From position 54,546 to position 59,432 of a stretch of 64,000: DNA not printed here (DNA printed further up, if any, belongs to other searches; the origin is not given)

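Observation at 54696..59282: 1528-aa Upf1-like helicase fused to a DUF559/Vsr-like endonuclease: possible single-gene defence protein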

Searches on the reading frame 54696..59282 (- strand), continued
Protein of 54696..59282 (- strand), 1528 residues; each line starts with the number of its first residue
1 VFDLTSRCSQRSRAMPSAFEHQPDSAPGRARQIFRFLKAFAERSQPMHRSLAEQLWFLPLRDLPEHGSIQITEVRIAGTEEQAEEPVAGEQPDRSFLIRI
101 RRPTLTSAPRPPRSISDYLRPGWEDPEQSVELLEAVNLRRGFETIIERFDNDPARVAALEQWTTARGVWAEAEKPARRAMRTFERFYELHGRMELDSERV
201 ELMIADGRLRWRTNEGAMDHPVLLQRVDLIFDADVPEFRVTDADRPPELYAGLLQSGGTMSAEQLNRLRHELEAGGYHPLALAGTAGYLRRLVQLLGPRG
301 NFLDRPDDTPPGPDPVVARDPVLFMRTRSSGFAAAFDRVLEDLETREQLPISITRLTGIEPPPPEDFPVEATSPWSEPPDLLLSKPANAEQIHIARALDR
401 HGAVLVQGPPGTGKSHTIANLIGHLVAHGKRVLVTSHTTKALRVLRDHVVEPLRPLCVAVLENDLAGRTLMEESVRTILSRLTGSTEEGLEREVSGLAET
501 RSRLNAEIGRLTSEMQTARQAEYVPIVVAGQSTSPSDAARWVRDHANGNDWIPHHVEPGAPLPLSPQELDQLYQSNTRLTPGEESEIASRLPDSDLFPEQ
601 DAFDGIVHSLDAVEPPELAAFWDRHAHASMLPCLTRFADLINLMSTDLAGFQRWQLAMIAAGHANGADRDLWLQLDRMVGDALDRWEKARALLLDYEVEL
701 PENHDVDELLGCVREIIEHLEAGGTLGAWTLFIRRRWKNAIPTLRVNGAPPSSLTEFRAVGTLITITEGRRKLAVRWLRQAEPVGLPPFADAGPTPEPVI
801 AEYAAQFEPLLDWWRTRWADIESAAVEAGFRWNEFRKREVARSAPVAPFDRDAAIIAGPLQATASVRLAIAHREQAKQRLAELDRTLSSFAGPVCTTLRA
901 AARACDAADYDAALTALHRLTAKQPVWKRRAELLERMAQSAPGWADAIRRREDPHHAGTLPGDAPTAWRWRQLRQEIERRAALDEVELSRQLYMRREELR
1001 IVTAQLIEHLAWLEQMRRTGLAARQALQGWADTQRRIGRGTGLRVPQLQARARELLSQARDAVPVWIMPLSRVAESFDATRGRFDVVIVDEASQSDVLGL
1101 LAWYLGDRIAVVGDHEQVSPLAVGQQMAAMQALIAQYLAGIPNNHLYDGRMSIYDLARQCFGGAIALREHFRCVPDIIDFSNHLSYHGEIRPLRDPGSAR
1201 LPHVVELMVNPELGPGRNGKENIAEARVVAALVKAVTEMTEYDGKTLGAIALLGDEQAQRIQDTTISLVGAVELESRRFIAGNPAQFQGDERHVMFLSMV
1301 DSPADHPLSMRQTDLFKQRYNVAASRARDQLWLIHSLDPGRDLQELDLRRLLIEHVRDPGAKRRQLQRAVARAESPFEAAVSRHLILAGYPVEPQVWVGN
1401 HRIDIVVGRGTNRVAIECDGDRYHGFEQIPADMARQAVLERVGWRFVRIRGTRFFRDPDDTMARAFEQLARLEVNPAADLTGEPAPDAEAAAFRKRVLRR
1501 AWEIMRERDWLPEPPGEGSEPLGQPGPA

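Call 28: find_encoding_contigs(protein=P0077, flank=10000, max_places=1)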
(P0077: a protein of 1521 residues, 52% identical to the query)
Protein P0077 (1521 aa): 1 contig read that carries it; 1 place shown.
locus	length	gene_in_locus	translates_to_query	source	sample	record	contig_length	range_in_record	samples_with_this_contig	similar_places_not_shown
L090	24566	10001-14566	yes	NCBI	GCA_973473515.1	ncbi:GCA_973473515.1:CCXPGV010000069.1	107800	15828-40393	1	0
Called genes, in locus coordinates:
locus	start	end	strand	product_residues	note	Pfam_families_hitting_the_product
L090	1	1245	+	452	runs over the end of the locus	PF02321:OEP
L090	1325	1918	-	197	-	-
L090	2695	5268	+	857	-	PF04542:Sigma70_r2, PF04545:Sigma70_r4 (weak), PF08281:Sigma70_r4_2, PF13620:CarboxypepD_reg (faint)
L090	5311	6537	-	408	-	PF01839:FG-GAP (faint), PF13517:FG-GAP_3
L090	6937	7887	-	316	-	PF00561:Abhydrolase_1, PF00975:Thioesterase (weak), PF12146:Hydrolase_4, PF12697:Abhydrolase_6, PF03096:Ndr (weak)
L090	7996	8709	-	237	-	PF14329:DUF4386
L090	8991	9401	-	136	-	PF01527:HTH_Tnp_1 (weak)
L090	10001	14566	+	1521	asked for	PF13086:AAA_11, PF13191:AAA_16 (weak), PF13245:AAA_19 (weak), PF13604:AAA_30, PF20720:nSTAND3 (weak), PF13087:AAA_12 (weak), PF04480:DUF559 (weak), PF18741:MTES_1575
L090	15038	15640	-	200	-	PF02632:BioY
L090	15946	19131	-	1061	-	PF09586:YfhO (weak)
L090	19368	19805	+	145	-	PF02082:Rrf2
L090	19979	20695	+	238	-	-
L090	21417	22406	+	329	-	PF03462:PCRF, PF00472:RF-1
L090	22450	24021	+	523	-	PF02142:MGS, PF01808:AICARFT_IMPCHas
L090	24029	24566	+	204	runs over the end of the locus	PF00697:PRAI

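Call 30: search_dna_similar(query=window:54696-59144:-, collection=plasmids, mode=protein, max_rows=25)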
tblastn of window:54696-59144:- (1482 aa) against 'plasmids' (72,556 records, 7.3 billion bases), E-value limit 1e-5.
Records with a match: 495; places in all: 532; records where one place covers at least 80% of the query: 4.
Best place of each record, by identity: <60% 495.
By first word of the organism name: Klebsiella 239; Ralstonia 104; Acinetobacter 36; Rhizobium 14; Raoultella 11; Variovorax 5; Streptomyces 5; Vibrio 5; Mesorhizobium 5; Sphingobium 4; and 45 more.
By predicted mobility (MOB-suite, as given by PLSDB): conjugative 213; non-mobilizable 143; mobilizable 139.
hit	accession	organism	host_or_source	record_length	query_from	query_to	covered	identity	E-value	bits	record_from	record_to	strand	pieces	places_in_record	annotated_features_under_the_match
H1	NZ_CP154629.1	Acetoanaerobium noterae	cell culture,Sludge of a digestion ...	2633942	5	1425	96%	33.4%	0e+0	731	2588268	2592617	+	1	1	none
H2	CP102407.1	Fusobacteria bacterium ZRK30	pure culture,cold seep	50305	5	1433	96%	31.9%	0e+0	709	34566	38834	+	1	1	AAA domain-containing protein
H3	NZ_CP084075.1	Fusobacterium vincentii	-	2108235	3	1423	96%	27.6%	3e-164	558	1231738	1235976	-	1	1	none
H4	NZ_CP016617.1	Microvirga ossetica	Vicia alpestris,cell culture,nodules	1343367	102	1431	78%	30.3%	6e-65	368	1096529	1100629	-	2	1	none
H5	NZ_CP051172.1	Ralstonia pseudosolanacearum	Whole organism,potato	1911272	102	1438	78%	30.3%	3e-73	395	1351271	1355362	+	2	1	none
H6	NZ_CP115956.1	Ralstonia pseudosolanacearum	Solanum tuberosum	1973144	102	1438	78%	30.3%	4e-73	394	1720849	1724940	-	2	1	none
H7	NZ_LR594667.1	Variovorax sp. SRS16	linuron-contaminated soil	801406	112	1439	78%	30.2%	4e-69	371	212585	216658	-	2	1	AAA domain-containing protein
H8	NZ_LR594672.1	Variovorax sp. PBL-E5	linuron-contaminated soil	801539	112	1439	78%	30.2%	4e-69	371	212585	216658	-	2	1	AAA domain-containing protein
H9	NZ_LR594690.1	Variovorax sp. WDL1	linuron-contaminated soil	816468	112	1439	78%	30.2%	4e-69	371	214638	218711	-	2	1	AAA domain-containing protein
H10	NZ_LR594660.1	Variovorax sp. PBL-H6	linuron-contaminated soil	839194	112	1439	78%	30.2%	4e-69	371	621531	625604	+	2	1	AAA domain-containing protein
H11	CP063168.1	Variovorax paradoxus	-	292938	52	1430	70%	33.1%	2e-83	450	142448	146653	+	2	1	AAA family ATPase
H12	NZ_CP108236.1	Streptomyces sp. NBC_00080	-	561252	95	1430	80%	28.2%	4e-50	305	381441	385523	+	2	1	AAA domain-containing protein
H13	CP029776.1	Deinococcus actinosclerus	mixed culture,wastewater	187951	103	1446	64%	35.2%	3e-89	459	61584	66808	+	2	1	hypothetical protein (x3) | IS701 family transposase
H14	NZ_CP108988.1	Streptomyces sp. NBC_00723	-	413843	112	1430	79%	28.5%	2e-50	309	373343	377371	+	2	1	AAA domain-containing protein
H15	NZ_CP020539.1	Sphingobium herbicidovorans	cell culture,soil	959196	122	1411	61%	35.6%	1e-74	427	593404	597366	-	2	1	DUF3320 domain-containing protein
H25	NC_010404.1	Acinetobacter baumannii AYE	-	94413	330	1436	75%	27.2%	7e-92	338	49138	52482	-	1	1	AAA domain-containing protein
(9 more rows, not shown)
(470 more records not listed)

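Call 31: search_dna_similar(query=window:54696-59144:-, collection=phages, mode=protein, max_rows=15)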
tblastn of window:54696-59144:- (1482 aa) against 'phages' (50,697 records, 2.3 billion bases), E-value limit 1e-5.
Records with a match: 1; places in all: 1; records where one place covers at least 80% of the query: 0.
Best place of each record, by identity: <60% 1.
By first word of the organism name: Bacteriophage 1.
By host as written in the record: - 1.
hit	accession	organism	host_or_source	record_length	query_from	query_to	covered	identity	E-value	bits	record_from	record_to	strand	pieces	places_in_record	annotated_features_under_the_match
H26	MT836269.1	Bacteriophage sp.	human fecal samples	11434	332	468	9%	29.0%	1e-6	60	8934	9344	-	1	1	record has no annotation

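Call 32: get_annotated_region(hit=H2, flank=9000)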
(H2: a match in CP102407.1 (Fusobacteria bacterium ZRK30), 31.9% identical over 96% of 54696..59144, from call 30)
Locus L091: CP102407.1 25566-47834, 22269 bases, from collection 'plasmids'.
description: Fusobacteria bacterium ZRK30 plasmid pZRK30-2, complete sequence
organism: Fusobacteria bacterium ZRK30 (NCBI taxid 2970471)
taxonomy: Bacteria; Fusobacteriota; ; ; ; ; Fusobacteria bacterium ZRK30
host: -; source: pure culture,cold seep; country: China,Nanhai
typing (MOB-suite, as given by PLSDB): non-mobilizable
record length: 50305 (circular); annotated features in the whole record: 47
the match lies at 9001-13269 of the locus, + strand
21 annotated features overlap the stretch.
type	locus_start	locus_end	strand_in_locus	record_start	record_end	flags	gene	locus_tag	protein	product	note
CDS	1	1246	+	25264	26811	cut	-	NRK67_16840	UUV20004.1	type I restriction-modification system subunit M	-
CDS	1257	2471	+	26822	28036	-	-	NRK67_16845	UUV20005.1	restriction endonuclease subunit S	-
CDS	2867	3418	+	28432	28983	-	-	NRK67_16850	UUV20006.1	hypothetical protein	-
CDS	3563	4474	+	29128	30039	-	-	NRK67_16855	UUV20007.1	hypothetical protein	-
CDS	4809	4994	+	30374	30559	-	-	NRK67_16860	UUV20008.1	hypothetical protein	-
CDS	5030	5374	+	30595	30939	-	-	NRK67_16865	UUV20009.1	hypothetical protein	-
CDS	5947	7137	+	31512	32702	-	-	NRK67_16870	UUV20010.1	tyrosine-type recombinase/integrase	-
CDS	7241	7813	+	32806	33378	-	-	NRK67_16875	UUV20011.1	hypothetical protein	-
CDS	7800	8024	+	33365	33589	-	-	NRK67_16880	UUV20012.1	hypothetical protein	-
CDS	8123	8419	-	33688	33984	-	-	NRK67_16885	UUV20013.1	hypothetical protein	-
CDS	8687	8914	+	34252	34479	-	-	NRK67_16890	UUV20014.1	PC4/YdbC family ssDNA-binding protein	-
CDS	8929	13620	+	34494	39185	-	-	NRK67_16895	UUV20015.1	AAA domain-containing protein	-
CDS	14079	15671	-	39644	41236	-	-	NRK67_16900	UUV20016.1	sensor domain-containing diguanylate cyclase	-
CDS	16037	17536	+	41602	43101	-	-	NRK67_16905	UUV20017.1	putative DNA binding domain-containing protein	-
CDS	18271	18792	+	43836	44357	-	-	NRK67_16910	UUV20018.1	hypothetical protein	-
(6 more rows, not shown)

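Call 33: get_annotated_region(hit=H25, flank=8000)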
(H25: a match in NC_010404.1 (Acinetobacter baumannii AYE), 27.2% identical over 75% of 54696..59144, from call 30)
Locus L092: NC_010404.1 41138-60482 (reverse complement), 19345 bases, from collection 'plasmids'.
description: Acinetobacter baumannii AYE plasmid p3ABAYE, complete sequence
organism: Acinetobacter baumannii AYE (NCBI taxid 509173)
taxonomy: Bacteria; Pseudomonadota; Gammaproteobacteria; Moraxellales; Moraxellaceae; Acinetobacter; Acinetobacter baumannii; Acinetobacter baumannii AYE
host: -; source: -; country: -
typing (MOB-suite, as given by PLSDB): mobilizable; replicon rep_cluster_639; relaxase MOBP
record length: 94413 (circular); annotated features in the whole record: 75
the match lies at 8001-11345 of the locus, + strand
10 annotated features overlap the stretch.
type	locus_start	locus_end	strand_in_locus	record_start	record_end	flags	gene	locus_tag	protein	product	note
CDS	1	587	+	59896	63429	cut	pglX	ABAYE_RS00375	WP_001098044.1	BREX-1 system adenine-specific DNA-methyltransferase PglX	GO:0006306 - DNA methylation [Evidence IEA]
CDS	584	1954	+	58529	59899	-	-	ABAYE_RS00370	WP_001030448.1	hypothetical protein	-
CDS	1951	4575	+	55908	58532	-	pglZ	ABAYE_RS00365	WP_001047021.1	BREX-1 system phosphatase PglZ type A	-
CDS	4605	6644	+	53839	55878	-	brxL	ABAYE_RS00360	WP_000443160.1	protease Lon-related BREX system protein BrxL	GO:0008150 - biological_process [Evidence IEA]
CDS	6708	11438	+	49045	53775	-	-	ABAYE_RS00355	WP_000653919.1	AAA domain-containing protein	-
CDS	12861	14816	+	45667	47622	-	-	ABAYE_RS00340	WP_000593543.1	AAA family ATPase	-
CDS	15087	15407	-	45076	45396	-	-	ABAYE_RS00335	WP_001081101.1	type II toxin-antitoxin system Phd/YefM family antitoxin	-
CDS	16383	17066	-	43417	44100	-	-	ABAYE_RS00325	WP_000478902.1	hypothetical protein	-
CDS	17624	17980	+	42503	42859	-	-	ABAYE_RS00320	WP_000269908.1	type II toxin-antitoxin system RelE/ParE family toxin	-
CDS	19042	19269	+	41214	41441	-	-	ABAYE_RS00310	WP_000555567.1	hypothetical protein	-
